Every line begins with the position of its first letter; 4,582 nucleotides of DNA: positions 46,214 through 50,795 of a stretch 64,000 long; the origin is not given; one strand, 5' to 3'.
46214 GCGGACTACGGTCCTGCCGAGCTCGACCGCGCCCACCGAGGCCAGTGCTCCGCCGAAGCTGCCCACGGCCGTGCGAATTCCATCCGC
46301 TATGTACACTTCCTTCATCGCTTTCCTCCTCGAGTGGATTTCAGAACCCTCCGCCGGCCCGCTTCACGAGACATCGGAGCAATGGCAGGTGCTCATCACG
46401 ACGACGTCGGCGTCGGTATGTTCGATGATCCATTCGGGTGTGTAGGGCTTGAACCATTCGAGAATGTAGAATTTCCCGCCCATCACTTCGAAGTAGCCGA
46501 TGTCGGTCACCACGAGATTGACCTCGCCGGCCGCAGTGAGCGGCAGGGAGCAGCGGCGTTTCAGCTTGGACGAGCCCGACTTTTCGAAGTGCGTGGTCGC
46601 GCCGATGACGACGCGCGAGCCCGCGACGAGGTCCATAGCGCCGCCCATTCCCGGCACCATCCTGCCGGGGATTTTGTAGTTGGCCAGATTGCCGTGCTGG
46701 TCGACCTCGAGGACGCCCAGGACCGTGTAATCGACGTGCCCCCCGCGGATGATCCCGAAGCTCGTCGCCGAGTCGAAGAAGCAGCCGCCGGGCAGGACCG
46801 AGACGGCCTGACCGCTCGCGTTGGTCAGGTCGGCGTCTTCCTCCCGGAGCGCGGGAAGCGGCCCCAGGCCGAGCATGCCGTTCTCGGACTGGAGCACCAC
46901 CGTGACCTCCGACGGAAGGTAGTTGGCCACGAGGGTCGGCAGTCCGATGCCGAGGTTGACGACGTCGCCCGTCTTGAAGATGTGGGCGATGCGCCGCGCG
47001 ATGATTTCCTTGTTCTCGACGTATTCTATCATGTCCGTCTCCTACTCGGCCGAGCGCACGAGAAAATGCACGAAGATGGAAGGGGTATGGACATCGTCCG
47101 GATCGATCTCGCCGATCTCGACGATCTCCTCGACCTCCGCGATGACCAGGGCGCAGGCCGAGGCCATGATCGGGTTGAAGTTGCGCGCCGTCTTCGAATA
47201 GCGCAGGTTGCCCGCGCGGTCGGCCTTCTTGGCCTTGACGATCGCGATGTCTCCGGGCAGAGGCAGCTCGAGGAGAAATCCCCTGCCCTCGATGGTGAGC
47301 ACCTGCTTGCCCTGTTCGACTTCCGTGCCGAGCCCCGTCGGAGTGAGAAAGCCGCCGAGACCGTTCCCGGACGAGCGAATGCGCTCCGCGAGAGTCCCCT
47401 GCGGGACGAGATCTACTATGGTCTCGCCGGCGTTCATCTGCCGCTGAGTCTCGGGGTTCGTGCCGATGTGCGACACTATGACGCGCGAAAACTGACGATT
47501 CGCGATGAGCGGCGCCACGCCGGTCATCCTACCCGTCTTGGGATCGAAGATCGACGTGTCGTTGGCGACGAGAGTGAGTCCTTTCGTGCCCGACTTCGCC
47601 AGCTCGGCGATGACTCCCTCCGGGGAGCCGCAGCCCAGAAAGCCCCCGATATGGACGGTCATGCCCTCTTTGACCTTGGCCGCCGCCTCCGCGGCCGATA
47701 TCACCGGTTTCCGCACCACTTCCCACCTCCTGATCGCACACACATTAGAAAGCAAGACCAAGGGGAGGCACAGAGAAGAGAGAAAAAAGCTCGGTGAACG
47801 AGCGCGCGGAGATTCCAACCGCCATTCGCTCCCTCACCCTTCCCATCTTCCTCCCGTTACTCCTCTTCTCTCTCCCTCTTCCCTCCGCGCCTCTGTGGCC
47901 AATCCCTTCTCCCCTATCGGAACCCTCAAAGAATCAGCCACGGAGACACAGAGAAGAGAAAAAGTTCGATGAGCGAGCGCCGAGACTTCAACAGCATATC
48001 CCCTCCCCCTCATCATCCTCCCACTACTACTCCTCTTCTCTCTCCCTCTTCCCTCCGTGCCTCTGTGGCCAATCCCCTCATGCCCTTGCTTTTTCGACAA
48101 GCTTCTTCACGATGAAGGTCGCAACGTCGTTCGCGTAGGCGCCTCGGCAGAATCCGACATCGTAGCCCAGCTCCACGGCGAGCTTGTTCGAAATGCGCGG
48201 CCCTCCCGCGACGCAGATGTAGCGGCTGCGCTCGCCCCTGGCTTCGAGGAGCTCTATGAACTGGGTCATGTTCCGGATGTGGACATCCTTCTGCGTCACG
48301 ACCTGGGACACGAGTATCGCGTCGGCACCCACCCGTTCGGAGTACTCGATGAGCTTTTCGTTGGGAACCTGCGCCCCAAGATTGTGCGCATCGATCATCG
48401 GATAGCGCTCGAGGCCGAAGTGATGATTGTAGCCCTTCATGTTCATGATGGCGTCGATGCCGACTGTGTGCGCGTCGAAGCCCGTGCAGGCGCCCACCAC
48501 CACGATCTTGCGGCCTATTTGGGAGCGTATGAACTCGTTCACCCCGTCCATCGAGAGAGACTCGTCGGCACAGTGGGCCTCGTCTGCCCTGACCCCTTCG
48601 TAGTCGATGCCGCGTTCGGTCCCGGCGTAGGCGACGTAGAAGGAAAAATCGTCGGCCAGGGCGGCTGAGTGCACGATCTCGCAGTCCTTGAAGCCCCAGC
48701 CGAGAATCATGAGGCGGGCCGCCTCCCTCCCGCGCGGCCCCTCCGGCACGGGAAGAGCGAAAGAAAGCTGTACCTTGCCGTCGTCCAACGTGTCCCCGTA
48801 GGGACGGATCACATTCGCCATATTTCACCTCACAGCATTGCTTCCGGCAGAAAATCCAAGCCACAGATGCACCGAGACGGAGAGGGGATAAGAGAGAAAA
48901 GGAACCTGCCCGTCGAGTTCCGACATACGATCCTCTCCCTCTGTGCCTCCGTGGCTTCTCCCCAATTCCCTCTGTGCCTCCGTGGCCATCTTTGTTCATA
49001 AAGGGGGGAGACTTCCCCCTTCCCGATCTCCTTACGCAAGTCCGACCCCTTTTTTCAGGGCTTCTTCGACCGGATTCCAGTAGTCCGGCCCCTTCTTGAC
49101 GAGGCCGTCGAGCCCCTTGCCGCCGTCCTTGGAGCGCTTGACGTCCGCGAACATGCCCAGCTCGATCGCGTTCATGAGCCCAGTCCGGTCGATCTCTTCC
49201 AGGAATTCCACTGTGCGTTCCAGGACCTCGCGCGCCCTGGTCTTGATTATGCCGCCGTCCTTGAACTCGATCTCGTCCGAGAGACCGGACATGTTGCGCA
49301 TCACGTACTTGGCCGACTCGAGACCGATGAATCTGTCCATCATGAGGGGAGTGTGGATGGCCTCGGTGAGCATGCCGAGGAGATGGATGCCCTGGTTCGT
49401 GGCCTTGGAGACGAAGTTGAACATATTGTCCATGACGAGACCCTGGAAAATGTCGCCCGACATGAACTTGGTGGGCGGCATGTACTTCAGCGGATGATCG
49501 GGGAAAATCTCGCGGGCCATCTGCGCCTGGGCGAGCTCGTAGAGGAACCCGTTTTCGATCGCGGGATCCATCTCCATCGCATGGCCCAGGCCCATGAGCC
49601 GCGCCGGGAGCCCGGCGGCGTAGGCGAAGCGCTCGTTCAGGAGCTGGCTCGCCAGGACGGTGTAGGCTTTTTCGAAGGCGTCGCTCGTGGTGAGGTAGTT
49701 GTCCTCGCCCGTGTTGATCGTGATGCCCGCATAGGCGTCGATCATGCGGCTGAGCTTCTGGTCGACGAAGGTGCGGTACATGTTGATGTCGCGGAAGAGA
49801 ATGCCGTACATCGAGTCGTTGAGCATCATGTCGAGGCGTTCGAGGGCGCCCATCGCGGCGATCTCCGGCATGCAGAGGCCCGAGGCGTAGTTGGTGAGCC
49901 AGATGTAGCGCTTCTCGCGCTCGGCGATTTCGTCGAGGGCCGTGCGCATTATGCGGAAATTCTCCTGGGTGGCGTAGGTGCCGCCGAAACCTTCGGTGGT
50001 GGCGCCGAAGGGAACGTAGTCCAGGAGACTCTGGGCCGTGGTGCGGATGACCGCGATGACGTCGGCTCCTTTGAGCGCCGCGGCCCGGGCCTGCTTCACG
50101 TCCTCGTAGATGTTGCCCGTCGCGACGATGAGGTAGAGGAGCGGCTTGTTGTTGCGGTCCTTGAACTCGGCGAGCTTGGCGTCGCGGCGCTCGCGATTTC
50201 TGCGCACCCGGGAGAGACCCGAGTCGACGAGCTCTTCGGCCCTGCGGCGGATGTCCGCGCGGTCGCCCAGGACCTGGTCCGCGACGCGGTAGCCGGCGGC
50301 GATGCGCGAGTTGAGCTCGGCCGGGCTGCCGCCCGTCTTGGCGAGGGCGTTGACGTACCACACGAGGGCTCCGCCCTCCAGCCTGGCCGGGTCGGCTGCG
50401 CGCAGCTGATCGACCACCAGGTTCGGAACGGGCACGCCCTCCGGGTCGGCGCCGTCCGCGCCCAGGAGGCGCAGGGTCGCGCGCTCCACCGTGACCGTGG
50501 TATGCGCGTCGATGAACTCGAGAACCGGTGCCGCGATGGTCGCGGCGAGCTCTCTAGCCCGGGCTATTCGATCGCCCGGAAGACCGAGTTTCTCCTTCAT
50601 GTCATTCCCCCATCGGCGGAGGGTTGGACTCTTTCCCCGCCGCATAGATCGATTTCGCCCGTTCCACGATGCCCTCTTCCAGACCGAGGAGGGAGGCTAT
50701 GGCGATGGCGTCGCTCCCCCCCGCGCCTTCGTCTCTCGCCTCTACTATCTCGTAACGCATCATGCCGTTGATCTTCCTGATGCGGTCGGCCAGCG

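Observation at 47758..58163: About 134-bp purine-arm/pyrimidine-arm inverted-repeat elements fill five intergenic gaps of the lysine-fermentation operon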

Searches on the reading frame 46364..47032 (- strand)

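Call 41: search_protein_families(library=ncbifam, proteins=[window:46364-47032:-])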
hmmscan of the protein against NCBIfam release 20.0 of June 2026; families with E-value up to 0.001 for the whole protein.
window:46364-47032:- (222 aa): 2 families
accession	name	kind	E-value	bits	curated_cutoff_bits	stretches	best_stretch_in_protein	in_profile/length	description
TIGR02428.1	pcaJ_scoB_fam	subfamily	5.6e-81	270.9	243.55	1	7-211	2-206/207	3-oxoacid CoA-transferase subunit B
NF052271.1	Staph_FadX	equivalog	0.00024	19.9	750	0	6-147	276-407/523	fatty acid degradation protein FadX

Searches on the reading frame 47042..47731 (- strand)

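Call 9: search_protein_families(library=pfam, proteins=[window:47042-47731:-], max_evalue=0.001)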
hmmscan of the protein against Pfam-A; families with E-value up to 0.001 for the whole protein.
window:47042-47731:- (229 aa): 2 families
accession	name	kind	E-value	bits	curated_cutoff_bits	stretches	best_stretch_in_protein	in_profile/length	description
PF01144.29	CoA_trans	-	9.1e-61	205.4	23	1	12-226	3-216/217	Coenzyme A transferase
PF02550.21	AcetylCoA_hydro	-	0.00071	20.1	24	0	8-47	7-46/198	Acetyl-CoA hydrolase/transferase N-terminal domain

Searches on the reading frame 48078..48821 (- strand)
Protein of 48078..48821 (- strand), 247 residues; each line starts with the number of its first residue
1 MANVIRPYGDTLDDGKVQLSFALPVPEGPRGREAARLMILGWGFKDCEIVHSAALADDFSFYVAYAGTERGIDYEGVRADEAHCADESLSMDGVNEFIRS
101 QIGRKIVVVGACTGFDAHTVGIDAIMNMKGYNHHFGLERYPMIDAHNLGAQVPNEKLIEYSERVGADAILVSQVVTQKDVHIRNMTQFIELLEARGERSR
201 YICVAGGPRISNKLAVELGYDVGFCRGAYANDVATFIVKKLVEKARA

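Call 9: search_protein_families(library=pfam, proteins=[window:48078-48821:-], max_evalue=0.001)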
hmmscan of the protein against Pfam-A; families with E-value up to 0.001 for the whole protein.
window:48078-48821:- (247 aa): 2 families
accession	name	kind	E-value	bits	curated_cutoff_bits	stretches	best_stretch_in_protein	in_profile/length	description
PF16554.10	OAM_dimer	-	3.4e-22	79.1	25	1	4-78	1-75/78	Dimerisation domain of d-ornithine 4,5-aminomutase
PF02310.24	B12-binding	-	1.5e-12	47.8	32.1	1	107-230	2-116/121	B12 binding domain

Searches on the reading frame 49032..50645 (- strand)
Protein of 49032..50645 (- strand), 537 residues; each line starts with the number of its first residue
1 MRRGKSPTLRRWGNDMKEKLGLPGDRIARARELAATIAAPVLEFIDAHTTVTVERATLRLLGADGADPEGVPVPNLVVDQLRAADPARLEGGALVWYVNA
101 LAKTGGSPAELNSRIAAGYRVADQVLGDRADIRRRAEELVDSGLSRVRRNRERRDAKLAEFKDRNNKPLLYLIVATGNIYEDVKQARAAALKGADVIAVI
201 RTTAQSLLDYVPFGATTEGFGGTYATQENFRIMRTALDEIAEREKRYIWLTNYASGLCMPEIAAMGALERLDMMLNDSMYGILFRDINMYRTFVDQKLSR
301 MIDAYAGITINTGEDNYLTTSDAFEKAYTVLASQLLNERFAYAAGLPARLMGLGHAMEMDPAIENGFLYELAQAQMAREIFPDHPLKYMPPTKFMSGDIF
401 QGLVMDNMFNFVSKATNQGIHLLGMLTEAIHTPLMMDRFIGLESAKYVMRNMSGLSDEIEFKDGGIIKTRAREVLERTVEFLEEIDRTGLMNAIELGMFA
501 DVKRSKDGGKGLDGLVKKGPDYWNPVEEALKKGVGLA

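Call 9: search_protein_families(library=pfam, proteins=[window:49032-50645:-], max_evalue=0.001)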
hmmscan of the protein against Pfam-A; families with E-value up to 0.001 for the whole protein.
window:49032-50645:- (537 aa): 1 family
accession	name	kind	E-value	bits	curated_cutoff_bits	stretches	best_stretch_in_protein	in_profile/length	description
PF09043.17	Lys-AminoMut_A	-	6.4e-241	800.6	25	1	21-528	2-507/508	D-Lysine 5,6-aminomutase TIM-barrel domain of alpha subunit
